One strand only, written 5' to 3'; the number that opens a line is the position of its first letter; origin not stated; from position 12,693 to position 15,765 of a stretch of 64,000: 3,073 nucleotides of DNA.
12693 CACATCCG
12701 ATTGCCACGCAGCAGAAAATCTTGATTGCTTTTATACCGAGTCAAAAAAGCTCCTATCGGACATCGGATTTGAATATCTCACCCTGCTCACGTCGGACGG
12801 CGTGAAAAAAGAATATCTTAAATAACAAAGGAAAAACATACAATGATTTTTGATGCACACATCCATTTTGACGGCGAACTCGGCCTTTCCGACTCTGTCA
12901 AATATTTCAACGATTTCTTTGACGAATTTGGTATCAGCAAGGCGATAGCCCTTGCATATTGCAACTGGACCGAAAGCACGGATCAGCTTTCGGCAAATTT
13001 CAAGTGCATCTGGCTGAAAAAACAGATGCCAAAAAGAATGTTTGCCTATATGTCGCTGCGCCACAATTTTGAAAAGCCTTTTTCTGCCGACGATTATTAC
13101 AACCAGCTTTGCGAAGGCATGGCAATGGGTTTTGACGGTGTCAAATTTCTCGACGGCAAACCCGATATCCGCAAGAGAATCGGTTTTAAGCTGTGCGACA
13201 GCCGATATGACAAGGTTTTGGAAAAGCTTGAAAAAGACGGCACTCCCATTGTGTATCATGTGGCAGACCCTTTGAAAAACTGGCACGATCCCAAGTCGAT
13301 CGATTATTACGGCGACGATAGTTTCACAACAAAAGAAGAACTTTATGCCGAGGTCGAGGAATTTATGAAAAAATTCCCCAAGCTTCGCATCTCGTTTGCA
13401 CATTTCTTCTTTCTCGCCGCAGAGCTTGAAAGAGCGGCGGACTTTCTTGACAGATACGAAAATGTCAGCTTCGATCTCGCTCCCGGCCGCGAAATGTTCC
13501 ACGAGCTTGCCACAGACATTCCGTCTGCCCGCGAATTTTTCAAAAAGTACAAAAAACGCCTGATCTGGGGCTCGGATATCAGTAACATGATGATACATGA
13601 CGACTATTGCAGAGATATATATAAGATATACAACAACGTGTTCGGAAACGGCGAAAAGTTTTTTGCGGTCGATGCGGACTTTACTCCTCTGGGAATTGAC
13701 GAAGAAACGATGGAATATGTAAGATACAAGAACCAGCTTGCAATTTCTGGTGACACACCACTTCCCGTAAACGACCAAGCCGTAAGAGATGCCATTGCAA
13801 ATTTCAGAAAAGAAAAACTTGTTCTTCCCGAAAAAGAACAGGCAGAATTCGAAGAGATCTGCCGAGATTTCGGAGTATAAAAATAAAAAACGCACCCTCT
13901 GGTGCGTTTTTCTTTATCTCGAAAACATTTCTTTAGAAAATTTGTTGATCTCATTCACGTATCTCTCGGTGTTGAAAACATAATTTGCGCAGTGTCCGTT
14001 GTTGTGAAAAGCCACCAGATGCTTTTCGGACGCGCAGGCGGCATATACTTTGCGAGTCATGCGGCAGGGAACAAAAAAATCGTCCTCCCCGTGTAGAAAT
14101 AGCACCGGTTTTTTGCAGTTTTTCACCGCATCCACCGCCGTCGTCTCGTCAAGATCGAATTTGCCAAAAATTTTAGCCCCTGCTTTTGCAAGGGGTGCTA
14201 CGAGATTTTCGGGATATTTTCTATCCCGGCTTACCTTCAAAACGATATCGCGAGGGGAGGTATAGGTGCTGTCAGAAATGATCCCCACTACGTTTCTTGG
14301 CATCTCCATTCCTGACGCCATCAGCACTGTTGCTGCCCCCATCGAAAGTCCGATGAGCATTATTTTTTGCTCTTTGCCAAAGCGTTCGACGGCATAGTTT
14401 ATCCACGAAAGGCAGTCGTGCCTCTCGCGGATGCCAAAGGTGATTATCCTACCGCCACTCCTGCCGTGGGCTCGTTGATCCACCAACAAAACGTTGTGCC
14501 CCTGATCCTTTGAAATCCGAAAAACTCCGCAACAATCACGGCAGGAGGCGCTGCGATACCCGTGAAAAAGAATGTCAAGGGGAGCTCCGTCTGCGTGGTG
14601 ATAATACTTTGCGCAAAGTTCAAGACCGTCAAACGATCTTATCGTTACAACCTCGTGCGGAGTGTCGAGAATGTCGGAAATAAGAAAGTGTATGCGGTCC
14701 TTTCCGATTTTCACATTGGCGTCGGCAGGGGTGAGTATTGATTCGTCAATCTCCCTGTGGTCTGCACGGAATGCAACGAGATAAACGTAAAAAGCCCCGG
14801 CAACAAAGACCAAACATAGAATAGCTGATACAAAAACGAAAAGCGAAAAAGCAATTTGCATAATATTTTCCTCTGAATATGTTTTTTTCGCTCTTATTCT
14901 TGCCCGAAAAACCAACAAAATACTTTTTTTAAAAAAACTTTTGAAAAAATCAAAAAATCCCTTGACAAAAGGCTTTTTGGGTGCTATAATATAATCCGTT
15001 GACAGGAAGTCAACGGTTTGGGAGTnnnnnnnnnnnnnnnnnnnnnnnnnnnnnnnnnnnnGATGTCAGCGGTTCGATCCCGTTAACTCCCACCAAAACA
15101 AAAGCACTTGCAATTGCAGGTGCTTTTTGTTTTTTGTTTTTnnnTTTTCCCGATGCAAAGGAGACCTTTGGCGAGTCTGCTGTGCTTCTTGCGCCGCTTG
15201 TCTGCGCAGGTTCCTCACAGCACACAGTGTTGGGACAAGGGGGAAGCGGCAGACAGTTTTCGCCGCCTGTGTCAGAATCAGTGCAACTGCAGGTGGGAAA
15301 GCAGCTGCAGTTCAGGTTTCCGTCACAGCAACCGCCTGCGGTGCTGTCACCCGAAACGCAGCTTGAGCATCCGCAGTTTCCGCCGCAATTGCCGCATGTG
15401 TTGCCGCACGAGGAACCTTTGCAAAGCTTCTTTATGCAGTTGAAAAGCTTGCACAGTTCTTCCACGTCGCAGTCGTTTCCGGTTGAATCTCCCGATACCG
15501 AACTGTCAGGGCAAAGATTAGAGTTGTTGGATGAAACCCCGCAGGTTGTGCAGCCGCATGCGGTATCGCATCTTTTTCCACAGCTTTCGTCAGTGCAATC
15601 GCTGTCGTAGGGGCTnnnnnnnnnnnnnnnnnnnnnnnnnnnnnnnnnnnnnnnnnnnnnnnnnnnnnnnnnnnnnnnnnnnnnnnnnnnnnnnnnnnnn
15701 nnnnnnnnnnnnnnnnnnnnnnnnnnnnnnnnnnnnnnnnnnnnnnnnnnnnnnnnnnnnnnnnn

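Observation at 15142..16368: Leaderless 408-aa protein with 43 cysteines, most in a C-terminal Cys/Gly/Ser/Asn/Thr/Asp tail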

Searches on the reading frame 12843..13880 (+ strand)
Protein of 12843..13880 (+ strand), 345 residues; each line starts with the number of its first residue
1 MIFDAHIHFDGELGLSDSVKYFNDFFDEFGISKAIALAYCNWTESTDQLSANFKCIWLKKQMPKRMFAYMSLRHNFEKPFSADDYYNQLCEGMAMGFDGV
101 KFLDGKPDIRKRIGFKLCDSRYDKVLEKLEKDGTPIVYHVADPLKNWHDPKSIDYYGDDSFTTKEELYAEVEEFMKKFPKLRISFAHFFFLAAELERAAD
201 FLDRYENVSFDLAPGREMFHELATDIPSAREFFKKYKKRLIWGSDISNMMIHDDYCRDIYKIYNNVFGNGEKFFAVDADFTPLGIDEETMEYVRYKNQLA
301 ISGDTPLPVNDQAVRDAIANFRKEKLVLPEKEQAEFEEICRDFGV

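Call 38: search_protein_families(library=pfam, proteins=[window:12843-13880:+], max_evalue=0.001)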
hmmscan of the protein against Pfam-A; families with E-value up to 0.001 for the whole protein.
window:12843-13880:+ (345 aa): 1 family
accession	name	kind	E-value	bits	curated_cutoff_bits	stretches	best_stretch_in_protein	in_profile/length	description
PF04909.20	Amidohydro_2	-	2.3e-12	47.7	26.4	1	96-250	106-247/289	Amidohydrolase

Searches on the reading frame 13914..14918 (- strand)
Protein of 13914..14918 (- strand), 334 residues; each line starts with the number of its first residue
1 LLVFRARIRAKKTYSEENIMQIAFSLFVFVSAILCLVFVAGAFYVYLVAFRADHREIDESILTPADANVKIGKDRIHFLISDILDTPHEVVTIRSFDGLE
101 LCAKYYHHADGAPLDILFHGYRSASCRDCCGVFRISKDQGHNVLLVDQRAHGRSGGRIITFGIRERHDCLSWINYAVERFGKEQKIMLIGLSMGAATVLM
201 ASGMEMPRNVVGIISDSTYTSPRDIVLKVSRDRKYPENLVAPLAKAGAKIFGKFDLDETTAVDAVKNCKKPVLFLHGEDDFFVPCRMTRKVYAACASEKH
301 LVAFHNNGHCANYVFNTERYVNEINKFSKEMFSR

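Call 38: search_protein_families(library=pfam, proteins=[window:13914-14918:-], max_evalue=0.001)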
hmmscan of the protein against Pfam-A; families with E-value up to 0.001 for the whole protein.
window:13914-14918:- (334 aa): 8 families
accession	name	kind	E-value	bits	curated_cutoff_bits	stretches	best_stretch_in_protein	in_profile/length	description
PF12146.15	Hydrolase_4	-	1.9e-14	54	27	1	116-238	8-118/239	Serine aminopeptidase, S33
PF00561.26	Abhydrolase_1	-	2.9e-12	47.2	25.8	1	136-218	23-102/245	alpha/beta hydrolase fold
PF12697.13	Abhydrolase_6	-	1.2e-06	29.8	26.3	1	136-312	23-207/217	Alpha/beta hydrolase family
PF00326.27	Peptidase_S9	-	3.5e-06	27.1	22.6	1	164-332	43-210/213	Prolyl oligopeptidase family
PF03959.19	FSH1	-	9e-05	22.7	21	1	266-310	157-200/211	Serine hydrolase (FSH1)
PF02230.22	Abhydrolase_2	-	0.00017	22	23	0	177-223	98-143/217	Phospholipase/Carboxylesterase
PF02129.25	Peptidase_S15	-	0.00021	21.5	23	0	138-218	49-128/262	X-Pro dipeptidyl-peptidase (S15 family)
PF01738.24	DLH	-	0.00071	19.7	21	0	244-309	121-186/217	Dienelactone hydrolase family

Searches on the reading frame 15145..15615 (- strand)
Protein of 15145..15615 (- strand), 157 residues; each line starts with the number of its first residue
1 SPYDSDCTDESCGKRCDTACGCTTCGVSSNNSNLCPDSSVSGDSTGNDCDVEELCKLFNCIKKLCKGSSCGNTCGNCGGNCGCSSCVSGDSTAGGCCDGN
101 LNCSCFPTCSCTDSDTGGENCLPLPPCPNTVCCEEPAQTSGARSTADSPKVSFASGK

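Call 89: find_homologous_proteins(query=A3, max_evalue=0.01)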
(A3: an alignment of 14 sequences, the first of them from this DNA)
Query A3 (14 sequences) (157 aa, profile of the alignment): 1 proteins with E <= 0.01 among 1122 candidates.
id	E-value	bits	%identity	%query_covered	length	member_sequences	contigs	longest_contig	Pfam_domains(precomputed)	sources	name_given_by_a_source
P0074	8.2e-29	118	48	82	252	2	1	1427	-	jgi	jgi:hypothetical protein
